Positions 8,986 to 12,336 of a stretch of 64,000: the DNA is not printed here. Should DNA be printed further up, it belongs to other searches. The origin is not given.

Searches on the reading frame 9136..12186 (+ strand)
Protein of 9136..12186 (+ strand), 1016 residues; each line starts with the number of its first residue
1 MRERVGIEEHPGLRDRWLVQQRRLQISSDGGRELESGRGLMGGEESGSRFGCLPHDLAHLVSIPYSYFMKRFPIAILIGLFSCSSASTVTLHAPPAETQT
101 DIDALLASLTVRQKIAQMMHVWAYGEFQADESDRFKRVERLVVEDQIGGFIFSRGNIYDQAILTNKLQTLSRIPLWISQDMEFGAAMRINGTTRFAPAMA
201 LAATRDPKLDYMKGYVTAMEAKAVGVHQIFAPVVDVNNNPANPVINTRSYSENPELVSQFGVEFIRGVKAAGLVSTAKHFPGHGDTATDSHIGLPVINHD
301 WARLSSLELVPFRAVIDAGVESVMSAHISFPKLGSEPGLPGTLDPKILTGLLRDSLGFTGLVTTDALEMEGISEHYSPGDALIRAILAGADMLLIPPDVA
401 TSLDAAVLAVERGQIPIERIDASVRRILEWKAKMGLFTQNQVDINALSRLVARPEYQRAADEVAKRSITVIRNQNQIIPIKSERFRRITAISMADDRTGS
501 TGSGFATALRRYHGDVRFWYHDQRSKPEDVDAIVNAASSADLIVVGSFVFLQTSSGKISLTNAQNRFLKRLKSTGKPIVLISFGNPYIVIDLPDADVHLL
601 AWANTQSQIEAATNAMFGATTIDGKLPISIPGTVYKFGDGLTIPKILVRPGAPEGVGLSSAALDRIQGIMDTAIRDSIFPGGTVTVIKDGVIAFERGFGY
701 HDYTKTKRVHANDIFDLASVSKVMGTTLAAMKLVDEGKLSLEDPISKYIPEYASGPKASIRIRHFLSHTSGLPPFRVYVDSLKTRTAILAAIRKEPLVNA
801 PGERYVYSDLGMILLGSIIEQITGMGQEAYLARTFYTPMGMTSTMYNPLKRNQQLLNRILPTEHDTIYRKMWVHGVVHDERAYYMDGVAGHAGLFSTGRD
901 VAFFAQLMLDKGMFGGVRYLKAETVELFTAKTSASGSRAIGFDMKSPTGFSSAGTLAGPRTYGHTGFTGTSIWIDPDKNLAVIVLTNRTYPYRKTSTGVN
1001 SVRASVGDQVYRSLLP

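Call 71: search_protein_families(library=pfam, proteins=[window:9136-12186:+], max_evalue=0.00001)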
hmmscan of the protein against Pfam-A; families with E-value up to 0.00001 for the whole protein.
window:9136-12186:+ (1016 aa): 3 families
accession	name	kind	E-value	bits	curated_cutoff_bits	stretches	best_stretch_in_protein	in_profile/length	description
PF00933.27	Glyco_hydro_3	-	5.2e-85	286.1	27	1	110-429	1-315/316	Glycosyl hydrolase family 3 N terminal domain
PF00144.29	Beta-lactamase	-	1.9e-66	224.9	27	1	679-992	14-314/329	Beta-lactamase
PF01915.27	Glyco_hydro_3_C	-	1.9e-14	54.5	31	1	468-634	1-173/200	Glycosyl hydrolase family 3 C-terminal domain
